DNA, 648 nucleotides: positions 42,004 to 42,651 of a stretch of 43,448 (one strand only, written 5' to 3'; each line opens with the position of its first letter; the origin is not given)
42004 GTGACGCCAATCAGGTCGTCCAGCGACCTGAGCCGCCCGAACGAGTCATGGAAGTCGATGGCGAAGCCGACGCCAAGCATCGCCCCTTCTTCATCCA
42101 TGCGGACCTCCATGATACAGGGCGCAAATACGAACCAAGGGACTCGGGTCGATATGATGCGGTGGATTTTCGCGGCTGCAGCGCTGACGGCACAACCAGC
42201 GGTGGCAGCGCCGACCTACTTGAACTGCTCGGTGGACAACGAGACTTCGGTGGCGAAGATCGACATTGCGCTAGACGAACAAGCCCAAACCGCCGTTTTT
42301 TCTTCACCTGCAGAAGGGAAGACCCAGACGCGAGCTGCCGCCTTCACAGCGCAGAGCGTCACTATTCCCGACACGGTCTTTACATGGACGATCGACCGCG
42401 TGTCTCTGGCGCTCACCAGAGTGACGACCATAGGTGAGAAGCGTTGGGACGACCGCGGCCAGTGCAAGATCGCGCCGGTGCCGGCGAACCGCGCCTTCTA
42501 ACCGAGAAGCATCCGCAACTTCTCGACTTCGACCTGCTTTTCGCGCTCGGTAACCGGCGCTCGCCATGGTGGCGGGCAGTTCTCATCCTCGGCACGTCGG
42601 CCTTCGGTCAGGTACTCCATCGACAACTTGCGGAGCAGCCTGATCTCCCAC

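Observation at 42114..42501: Secreted-protein gene inserted antisense between tail chaperone GT and the tape measure gene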

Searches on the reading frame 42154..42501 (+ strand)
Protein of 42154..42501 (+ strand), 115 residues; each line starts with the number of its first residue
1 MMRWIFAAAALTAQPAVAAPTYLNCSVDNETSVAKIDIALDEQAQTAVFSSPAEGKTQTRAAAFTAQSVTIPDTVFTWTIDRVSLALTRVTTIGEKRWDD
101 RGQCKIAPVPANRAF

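Call 5: search_protein_families(library=pfam, proteins=[window:42154-42501:+], max_evalue=1)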
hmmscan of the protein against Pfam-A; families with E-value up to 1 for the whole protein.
window:42154-42501:+ (115 aa): 0 families

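Call 6: search_protein_families(library=phrogs, proteins=[window:42154-42501:+], max_evalue=1)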
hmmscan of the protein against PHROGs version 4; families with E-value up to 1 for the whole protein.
window:42154-42501:+ (115 aa): 1 family
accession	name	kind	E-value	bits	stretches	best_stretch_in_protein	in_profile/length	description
phrog_3019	-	unknown function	0.071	14.4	1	75-103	22-49/53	-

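Call 7: find_homologous_proteins(query=window:42154-42498:+, max_evalue=0.01)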
Query window:42154-42498:+ (115 aa): 3 proteins with E <= 0.01 among 57 candidates.
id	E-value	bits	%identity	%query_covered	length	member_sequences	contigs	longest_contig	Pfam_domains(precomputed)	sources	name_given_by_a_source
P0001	1.5e-67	242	100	100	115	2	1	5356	-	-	-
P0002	2.0e-20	91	46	99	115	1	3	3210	-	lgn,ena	-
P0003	9.2e-17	79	43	99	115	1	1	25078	-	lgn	-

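Call 9: find_encoding_contigs(protein=P0003, flank=10000)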
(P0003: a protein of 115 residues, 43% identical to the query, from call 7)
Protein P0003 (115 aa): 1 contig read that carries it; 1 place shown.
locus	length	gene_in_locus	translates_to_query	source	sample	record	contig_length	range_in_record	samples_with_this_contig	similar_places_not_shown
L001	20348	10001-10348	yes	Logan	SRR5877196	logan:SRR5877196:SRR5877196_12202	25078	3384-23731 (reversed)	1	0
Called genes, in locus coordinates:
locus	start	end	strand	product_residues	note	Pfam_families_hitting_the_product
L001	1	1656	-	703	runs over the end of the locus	-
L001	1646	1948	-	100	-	-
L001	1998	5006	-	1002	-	-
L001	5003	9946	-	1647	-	-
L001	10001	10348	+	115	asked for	-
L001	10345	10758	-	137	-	PF23812:Phage_TAC_18 (weak)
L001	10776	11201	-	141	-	-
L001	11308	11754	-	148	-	-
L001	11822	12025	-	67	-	-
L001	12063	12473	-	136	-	-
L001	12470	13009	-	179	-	-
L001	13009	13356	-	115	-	PF05521:Phage_HCP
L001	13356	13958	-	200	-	-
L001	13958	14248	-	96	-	-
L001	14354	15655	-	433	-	PF05065:Phage_capsid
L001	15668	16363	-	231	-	PF04586:Peptidase_S78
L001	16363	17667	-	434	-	PF04860:Phage_portal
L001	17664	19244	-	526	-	PF03354:TerL_ATPase, PF20441:TerL_nuclease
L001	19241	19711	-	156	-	PF26841:Hendrixvirinae_terminase_S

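Call 10: find_encoding_contigs(protein=P0002, flank=10000)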
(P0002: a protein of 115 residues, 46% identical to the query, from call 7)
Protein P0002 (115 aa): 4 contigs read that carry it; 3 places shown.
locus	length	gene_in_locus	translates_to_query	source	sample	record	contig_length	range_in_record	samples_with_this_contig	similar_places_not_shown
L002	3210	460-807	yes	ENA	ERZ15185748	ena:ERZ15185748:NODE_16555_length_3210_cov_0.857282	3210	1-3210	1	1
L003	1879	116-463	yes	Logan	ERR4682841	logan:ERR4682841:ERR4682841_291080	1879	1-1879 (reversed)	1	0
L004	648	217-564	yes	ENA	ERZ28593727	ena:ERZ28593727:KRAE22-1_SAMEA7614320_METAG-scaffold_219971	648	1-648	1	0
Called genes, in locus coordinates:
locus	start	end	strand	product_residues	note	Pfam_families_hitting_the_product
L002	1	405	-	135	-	?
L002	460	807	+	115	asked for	-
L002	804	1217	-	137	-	PF23812:Phage_TAC_18 (weak)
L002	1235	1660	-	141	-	-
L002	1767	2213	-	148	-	-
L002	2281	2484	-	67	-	-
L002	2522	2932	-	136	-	-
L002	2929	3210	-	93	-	?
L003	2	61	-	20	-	?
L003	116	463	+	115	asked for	-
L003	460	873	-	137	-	PF23812:Phage_TAC_18 (weak)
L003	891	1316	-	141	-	-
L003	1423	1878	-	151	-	?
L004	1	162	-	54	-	?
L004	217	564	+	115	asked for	-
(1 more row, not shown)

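Call 11: find_encoding_contigs(protein=P0001, flank=10000)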
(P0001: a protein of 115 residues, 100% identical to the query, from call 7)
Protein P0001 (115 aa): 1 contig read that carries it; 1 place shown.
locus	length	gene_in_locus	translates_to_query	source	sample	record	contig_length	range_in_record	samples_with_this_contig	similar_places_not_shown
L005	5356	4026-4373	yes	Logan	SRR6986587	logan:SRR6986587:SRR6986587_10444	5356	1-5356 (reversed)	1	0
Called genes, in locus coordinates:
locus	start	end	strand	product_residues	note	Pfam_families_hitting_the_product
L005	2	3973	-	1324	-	?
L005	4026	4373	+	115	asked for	-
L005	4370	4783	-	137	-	PF23812:Phage_TAC_18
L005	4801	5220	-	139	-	-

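Call 19: search_protein_families(library=padloc, proteins=[P0001, P0002, P0003], max_evalue=1)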
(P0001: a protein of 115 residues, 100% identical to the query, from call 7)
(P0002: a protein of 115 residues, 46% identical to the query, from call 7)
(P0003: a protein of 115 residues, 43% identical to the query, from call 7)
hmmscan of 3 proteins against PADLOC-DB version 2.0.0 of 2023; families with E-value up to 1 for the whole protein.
P0001 (115 aa): 1 family
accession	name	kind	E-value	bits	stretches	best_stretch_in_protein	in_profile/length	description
PDLC01526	Cas5d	-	0.052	11.3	1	49-98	98-148/221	CAS-I-D; effector_G5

P0002 (115 aa): 0 families

P0003 (115 aa): 0 families

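Call 20: search_protein_families(library=ncbifam, proteins=[P0001, P0002, P0003], max_evalue=1)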
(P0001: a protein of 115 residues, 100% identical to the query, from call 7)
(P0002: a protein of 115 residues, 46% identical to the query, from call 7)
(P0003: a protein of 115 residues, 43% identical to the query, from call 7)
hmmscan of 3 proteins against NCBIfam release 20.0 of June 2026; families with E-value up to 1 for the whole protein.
P0001 (115 aa): 0 families

P0002 (115 aa): 0 families

P0003 (115 aa): 0 families

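Call 21: find_related_loci(query=A1, collection=viral_contigs, flank=6000)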
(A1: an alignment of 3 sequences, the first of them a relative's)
Query A1 (115 aa) in viral_contigs; peptide patterns used: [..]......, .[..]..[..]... (x = any residue, [..] = any of these).
25 stretches matched a pattern, but none encodes a relative of the query by tblastn (E <= 1e-3).

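Call 22: find_related_loci(query=A1, collection=genome_contigs, flank=6000)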
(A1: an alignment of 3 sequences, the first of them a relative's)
Query A1 (115 aa) in genome_contigs; peptide patterns used: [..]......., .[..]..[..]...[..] (x = any residue, [..] = any of these).
35 stretches matched a pattern, but none encodes a relative of the query by tblastn (E <= 1e-3).

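Call 25: search_protein_representatives(alignment_id=A1)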
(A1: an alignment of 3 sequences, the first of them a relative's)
Query: 3 sequences, 115 profile positions. Proteins with E-value up to 0.001 (for the whole library): 400; up to 1e-10: 83; up to 1e-30: 1. The best 150 are listed.
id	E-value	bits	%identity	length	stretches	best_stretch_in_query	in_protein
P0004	5.4e-41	155.6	-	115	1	1-115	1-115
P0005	1.8e-26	108.8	-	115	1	6-115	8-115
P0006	5.3e-23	97.6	-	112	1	11-115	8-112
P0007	3.0e-22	95.2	-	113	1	9-115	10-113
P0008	9.6e-22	93.6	-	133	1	7-115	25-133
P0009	4.5e-19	85.0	-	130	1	12-115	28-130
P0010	5.6e-19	84.7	-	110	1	8-115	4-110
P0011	7.1e-19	84.3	-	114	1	18-115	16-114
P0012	1.5e-18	83.3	-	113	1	11-115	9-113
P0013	6.6e-18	81.2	-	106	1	10-115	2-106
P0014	3.0e-17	79.1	-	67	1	1-67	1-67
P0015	3.4e-17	78.9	-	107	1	9-115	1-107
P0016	4.4e-17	78.6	-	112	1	11-115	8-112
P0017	1.5e-16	76.9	-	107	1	6-115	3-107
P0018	2.7e-16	76.0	-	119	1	4-115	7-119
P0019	3.7e-16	75.6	-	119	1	1-115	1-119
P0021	5.8e-16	74.9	-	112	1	11-115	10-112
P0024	8.1e-16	74.5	-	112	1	3-115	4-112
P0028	3.9e-15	72.3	-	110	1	5-115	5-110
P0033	1.1e-14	70.9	-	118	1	7-115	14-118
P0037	2.3e-14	69.8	-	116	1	9-115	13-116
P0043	4.7e-13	65.6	-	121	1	2-112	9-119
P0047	8.8e-13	64.7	-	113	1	1-115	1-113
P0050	1.2e-12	64.3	-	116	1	6-111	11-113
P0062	4.1e-12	62.5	-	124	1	14-115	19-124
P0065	6.1e-12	62.0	-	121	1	14-115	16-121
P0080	3.9e-11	59.4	-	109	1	4-115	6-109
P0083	4.3e-11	59.2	-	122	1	14-115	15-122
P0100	3.4e-10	56.4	-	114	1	6-115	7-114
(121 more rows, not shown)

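Call 26: predict_structure(alignment_id=A1)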
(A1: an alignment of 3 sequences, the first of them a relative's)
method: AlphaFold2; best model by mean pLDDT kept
length: 115 residues; sequences in the alignment: 3
mean_pLDDT: 83.5   pTM: 0.72
mean pLDDT of the five models: 83.5, 81.3, 81.0, 79.8, 79.5
residues with pLDDT >= 90: 56; 70-90: 38; 50-70: 19; < 50: 2
segments of 3 or more residues with pLDDT < 50: none
pLDDT, mean of each block of 10 residues (from residue 1): 56 63 89 88 92 82 96 90 95 88 91 60
secondary structure, 60 per line:
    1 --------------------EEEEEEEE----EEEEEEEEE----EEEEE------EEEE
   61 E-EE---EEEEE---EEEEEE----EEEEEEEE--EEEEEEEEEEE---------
elements in order: E21-28 E33-41 E46-50 E57-61 E68-72 E76-81 E86-93 E96-106

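Call 30: list_cluster_members(proteins=[P0005, P0006, P0007, P0010, P0012, P0016, P0019, P0021, P0024, P0028])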
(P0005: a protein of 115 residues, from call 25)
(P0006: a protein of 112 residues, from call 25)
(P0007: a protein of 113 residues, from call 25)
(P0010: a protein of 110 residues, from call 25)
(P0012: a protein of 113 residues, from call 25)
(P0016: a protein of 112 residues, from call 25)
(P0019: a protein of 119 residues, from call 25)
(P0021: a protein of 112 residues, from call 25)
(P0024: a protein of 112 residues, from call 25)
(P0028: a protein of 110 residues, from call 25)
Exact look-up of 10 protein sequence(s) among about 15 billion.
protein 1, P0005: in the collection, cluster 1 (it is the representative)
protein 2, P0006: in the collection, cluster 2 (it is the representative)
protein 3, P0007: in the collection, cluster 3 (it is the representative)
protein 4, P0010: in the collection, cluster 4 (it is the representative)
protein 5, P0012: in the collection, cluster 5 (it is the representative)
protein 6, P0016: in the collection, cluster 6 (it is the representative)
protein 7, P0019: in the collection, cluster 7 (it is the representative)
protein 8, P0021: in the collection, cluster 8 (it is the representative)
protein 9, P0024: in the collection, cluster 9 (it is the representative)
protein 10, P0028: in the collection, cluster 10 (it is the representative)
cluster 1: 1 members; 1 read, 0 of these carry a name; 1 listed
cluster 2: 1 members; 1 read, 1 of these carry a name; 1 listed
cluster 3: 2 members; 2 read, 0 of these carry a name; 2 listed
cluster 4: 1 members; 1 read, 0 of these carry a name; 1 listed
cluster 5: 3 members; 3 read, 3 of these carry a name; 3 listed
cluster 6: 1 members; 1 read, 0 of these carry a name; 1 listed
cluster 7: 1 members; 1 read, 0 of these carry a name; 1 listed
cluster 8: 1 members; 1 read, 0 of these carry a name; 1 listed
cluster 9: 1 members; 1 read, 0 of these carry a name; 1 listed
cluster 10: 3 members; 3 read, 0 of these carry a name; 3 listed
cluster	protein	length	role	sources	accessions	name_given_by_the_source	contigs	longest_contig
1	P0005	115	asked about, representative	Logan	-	-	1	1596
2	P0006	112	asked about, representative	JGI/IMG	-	hypothetical protein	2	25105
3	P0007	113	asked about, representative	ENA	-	-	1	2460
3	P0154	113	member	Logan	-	-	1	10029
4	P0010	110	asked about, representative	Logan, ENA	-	-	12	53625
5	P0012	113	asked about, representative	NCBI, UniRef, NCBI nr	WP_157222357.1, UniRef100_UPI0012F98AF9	hypothetical protein [Novosphingobium sp. AP12] | hypothetical protein n=1 Tax=Novosphingobium sp. AP12 TaxID=1144305 RepID=UPI0012F98AF9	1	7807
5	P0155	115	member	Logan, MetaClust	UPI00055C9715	status=active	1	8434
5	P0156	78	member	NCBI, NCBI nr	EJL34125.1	hypothetical protein PMI02_00790 [Novosphingobium sp. AP12]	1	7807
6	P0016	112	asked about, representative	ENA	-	-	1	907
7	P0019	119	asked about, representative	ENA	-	-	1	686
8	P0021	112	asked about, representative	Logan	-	-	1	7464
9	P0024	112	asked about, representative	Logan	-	-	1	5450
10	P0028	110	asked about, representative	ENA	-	-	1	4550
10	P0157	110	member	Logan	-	-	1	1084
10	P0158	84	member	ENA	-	-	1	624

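Call 31: fold_search(model_id=the predicted structure, library=pdb)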
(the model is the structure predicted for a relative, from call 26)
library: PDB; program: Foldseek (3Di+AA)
matches with E <= 10: 1195; with E <= 0.001: 0
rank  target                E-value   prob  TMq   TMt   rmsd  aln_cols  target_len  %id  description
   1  5l8o_A                1.1e-02  0.98  0.35  0.34   5.8       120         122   14  crystal structure of human FABP6 in complex with cholate (released 2016-08-24)
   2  2qo5                  1.3e-02  1.00  0.43  0.40   5.0       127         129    9  Crystal structure of the cysteine 91 threonine mutant of zebrafish liver bile acid-binding protein complexed with cholic (released 2007-07-31)
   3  5l8i_A                1.5e-02  0.97  0.34  0.33   6.2       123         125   13  crystal structure of human FABP6 apo-protein (released 2016-08-24)
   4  6s1t_A                1.8e-02  0.94  0.29  0.10   8.8       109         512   12  Structure of beta-fructofuranosidase from Schwanniomyces occidentalis complexed with sucrose (released 2021-04-28)
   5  9azz_B                1.8e-02  0.69  0.26  0.20  13.8       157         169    4  Crystal structure of outer membrane lipoprotein carrier protein (LolA) from Ehrlichia ruminantium (released 2024-03-20)
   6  3u14_A                2.1e-02  0.94  0.30  0.10   8.9       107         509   11  Structure of D50A-fructofuranosidase from Schwanniomyces occidentalis complexed with inulin (released 2012-04-25)
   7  9etd_A                2.5e-02  0.98  0.38  0.37   5.6       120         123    9  Crystal structure of recombinant chicken liver Bile Acid Binding Protein (cL-BABP) in complex with ursodeoxycholic aci (released 2024-10-09)
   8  3u75_A                2.6e-02  0.91  0.29  0.10   8.8       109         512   13  Structure of E230A-fructofuranosidase from Schwanniomyces occidentalis complexed with fructosylnystose (released 2012-04-25)
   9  3kf3_A                2.9e-02  0.92  0.30  0.10   9.1       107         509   11  Structure of fructofuranosidase from Schwanniomyces occidentalis complexed with fructose (released 2010-02-23)
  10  7o0j                  3.2e-02  0.97  0.39  0.37   5.5       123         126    9  High resolution structure of recombinant chichen liver Bile Acid Binding Protein (cL-BABP) (released 2021-05-12)
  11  3em0_A                3.4e-02  0.98  0.39  0.35  11.5        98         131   14  Crystal structure of Zebrafish Ileal Bile Acid-Bindin Protein complexed with cholic acid (crystal form B). (released 2009-01-13)
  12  1mvg_MODEL_1_A        3.4e-02  0.97  0.39  0.37   5.4       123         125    8  NMR solution structure of chicken Liver basic Fatty Acid Binding Protein (Lb-FABP) (released 2003-03-04)
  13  5l8i_B                3.6e-02  0.96  0.37  0.36   5.3       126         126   13  crystal structure of human FABP6 apo-protein (released 2016-08-24)
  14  3elz_C                4.4e-02  0.99  0.44  0.39   5.3       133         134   11  Crystal structure of Zebrafish Ileal Bile Acid-Bindin Protein complexed with cholic acid (crystal form A). (released 2009-01-13)
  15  3elz_B                4.7e-02  0.99  0.44  0.39   5.2       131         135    9  Crystal structure of Zebrafish Ileal Bile Acid-Bindin Protein complexed with cholic acid (crystal form A). (released 2009-01-13)
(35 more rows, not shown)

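Call 32: find_encoding_contigs(protein=P0010, flank=8000, max_places=4)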
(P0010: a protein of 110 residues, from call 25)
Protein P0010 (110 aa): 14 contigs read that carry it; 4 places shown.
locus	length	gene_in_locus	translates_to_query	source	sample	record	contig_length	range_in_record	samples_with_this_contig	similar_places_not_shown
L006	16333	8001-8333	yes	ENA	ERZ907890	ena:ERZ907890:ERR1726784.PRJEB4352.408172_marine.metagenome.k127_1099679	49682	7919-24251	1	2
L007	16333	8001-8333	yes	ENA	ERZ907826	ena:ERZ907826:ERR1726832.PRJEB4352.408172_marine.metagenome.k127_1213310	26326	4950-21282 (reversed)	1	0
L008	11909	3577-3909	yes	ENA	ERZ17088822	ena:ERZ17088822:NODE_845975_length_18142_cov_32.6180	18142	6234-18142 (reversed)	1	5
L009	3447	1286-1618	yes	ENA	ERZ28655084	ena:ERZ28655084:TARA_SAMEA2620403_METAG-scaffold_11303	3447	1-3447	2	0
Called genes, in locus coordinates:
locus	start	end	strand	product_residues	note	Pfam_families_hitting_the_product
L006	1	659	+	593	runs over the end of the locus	PF08448:PAS_4 (weak), PF01590:GAF, PF13185:GAF_2 (weak), PF07536:HWE_HK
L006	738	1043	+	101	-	PF00072:Response_reg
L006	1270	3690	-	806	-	PF07715:Plug, PF00593:TonB_dep_Rec_b-barrel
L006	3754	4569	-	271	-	PF00083:Sugar_tr, PF07690:MFS_1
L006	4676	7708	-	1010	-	-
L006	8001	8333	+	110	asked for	-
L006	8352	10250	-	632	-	PF03354:TerL_ATPase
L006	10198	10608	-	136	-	-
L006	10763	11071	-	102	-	PF01844:HNH, PF14279:HNH_5 (weak)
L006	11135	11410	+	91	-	PF05015:HigB-like_toxin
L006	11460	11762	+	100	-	PF01381:HTH_3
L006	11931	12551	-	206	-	-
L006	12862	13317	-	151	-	-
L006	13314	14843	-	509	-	PF13148:DUF3987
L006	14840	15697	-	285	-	PF01807:Zn_ribbon_DnaG, PF23639:DUF7146, PF13362:Toprim_3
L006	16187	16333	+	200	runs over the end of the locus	PF01381:HTH_3, PF13560:HTH_31 (faint), PF00717:Peptidase_S24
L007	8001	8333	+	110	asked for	-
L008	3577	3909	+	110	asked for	-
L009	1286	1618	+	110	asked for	-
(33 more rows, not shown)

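Call 33: fold_search(model_id=the predicted structure, library=viral)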
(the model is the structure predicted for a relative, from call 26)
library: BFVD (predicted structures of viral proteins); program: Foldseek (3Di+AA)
matches with E <= 10: 1006; with E <= 0.001: 2
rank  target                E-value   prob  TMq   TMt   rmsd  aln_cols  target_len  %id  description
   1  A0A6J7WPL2            3.0e-04  1.00  0.64  0.66   3.7       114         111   19  Uncharacterized protein [uncultured Caudovirales phage]
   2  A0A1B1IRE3            3.7e-04  1.00  0.60  0.46   5.0       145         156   13  (no name in the UniProt tables at hand)
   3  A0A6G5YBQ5            2.5e-03  1.00  0.55  0.33   6.5       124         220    8  (no name in the UniProt tables at hand)
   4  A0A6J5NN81            4.8e-03  1.00  0.47  0.39   6.8       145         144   12  Uncharacterized protein [uncultured Caudovirales phage]
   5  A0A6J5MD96            7.0e-03  1.00  0.55  0.58   5.5       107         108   12  Uncharacterized protein [uncultured Caudovirales phage]
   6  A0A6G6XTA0            7.4e-03  1.00  0.46  0.50   7.6       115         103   12  Uncharacterized protein [Citrobacter phage IME-JL8]
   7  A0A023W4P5            8.7e-03  1.00  0.48  0.43   8.1       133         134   11  Uncharacterized protein [Serratia phage PS2]
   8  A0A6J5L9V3            1.1e-02  0.99  0.41  0.35  13.8       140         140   12  Uncharacterized protein [uncultured Caudovirales phage]
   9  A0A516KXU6            1.3e-02  1.00  0.51  0.50   4.9       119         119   12  (no name in the UniProt tables at hand)
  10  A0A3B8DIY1            1.4e-02  1.00  0.49  0.47   9.8       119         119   11  Uncharacterized protein [Proteus phage Stubb]
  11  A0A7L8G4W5            2.3e-02  1.00  0.51  0.44   4.4       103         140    7  (no name in the UniProt tables at hand)
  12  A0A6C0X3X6            2.5e-02  0.28  0.18  0.07  16.9       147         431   11  (no name in the UniProt tables at hand)
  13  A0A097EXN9            2.7e-02  0.99  0.39  0.44  11.9       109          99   13  Uncharacterized protein [Escherichia phage 121Q]
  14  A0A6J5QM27            3.1e-02  0.97  0.36  0.31  13.0       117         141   11  Uncharacterized protein [uncultured Caudovirales phage]
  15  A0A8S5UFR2            3.1e-02  0.72  0.29  0.18  15.9       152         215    9  Uncharacterized protein [Myoviridae sp. ctcyQ27]
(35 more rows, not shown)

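Call 34: search_dna_similar(query=P0001, collection=phages, mode=protein, max_evalue=0.01)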
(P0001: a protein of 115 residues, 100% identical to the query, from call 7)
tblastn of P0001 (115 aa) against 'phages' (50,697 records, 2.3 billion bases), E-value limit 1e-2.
No match.

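Call 35: find_encoding_contigs(protein=P0006, flank=8000, max_places=2)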
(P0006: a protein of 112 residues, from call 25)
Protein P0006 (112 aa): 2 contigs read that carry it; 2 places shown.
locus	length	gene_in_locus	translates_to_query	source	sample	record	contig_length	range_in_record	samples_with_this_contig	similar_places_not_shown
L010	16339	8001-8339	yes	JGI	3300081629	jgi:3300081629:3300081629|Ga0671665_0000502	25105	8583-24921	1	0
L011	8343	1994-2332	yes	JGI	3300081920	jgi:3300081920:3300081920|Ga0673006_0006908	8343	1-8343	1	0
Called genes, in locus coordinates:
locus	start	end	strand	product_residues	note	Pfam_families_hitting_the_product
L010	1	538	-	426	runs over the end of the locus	PF02403:Seryl_tRNA_N, PF00587:tRNA-synt_2b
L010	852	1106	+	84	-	-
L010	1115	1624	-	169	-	-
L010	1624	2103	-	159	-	-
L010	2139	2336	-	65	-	-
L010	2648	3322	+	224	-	PF13365:Trypsin_2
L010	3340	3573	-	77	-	-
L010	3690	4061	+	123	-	-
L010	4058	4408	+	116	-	-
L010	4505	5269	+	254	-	-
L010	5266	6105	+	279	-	-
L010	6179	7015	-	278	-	PF02086:MethyltransfD12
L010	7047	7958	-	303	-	PF06791:TMP_2 (weak)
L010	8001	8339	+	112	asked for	-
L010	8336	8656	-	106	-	PF23812:Phage_TAC_18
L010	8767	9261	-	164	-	-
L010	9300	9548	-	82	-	-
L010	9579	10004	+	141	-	PF24746:DUF7694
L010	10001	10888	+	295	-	-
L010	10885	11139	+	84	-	-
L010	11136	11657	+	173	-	PF06319:MmcB-like (weak)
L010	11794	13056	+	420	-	-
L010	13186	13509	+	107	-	PF11730:DUF3297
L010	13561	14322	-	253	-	PF05257:CHAP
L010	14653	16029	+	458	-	PF00025:Arf (faint), PF00071:Ras (faint), PF01926:MMR_HSR1, PF02421:FeoB_N, PF00009:GTP_EFTU, PF02421:FeoB_N, PF01926:MMR_HSR1, PF14714:KH_dom-like, +4 more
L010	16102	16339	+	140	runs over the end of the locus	?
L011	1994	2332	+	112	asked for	-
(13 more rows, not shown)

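Call 36: find_encoding_contigs(protein=P0012, flank=8000, max_places=2)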
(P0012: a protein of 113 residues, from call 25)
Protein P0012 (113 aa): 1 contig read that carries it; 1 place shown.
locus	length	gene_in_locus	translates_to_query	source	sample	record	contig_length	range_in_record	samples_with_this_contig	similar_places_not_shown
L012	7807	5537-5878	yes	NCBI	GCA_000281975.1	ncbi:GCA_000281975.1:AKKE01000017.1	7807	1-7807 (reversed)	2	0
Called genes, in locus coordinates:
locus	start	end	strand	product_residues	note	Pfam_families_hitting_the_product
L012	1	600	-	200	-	?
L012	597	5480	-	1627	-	-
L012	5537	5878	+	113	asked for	-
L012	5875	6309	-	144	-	PF23812:Phage_TAC_18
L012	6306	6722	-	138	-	-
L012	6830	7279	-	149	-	-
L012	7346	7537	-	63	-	-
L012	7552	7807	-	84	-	?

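Call 48: list_cluster_members(proteins=[P0033, P0037, P0043, P0047, P0050, P0062, P0065, P0080, P0083, P0100])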
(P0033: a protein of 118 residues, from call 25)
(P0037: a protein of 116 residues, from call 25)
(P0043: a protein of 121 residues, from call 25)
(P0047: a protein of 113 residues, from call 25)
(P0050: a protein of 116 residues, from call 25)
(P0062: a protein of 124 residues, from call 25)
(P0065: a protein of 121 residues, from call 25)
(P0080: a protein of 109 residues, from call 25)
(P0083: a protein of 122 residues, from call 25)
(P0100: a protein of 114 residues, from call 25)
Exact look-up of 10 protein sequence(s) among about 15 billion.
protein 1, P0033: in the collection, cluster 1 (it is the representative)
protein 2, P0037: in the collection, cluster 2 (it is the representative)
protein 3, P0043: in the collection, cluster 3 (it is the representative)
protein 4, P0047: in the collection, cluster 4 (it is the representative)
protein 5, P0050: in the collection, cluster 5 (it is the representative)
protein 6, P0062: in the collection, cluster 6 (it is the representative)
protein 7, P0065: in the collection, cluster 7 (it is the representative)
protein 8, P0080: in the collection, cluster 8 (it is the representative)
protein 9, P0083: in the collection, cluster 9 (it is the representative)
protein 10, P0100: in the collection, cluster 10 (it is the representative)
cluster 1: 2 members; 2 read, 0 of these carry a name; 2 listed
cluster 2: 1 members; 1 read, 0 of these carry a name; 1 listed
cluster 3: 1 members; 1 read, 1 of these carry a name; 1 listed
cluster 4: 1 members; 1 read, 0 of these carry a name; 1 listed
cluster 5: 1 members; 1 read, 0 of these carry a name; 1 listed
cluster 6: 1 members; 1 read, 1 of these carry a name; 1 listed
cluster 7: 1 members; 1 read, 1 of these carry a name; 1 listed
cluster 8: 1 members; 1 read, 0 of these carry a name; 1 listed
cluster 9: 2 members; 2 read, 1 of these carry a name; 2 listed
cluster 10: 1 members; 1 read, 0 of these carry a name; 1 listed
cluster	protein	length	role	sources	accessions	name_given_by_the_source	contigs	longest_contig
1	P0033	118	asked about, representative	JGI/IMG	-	-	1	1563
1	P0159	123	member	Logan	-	-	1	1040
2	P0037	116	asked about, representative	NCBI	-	-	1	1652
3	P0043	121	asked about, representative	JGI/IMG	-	hypothetical protein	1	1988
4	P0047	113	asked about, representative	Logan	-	-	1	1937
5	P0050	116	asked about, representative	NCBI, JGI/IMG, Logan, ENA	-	-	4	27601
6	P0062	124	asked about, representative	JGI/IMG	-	hypothetical protein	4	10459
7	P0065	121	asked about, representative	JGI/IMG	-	hypothetical protein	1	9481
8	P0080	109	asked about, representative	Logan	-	-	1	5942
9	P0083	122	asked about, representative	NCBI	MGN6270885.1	MAG: hypothetical protein ACTHM0_13455 [Sphingomonas sp.]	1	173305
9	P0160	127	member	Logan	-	-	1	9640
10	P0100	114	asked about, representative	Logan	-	-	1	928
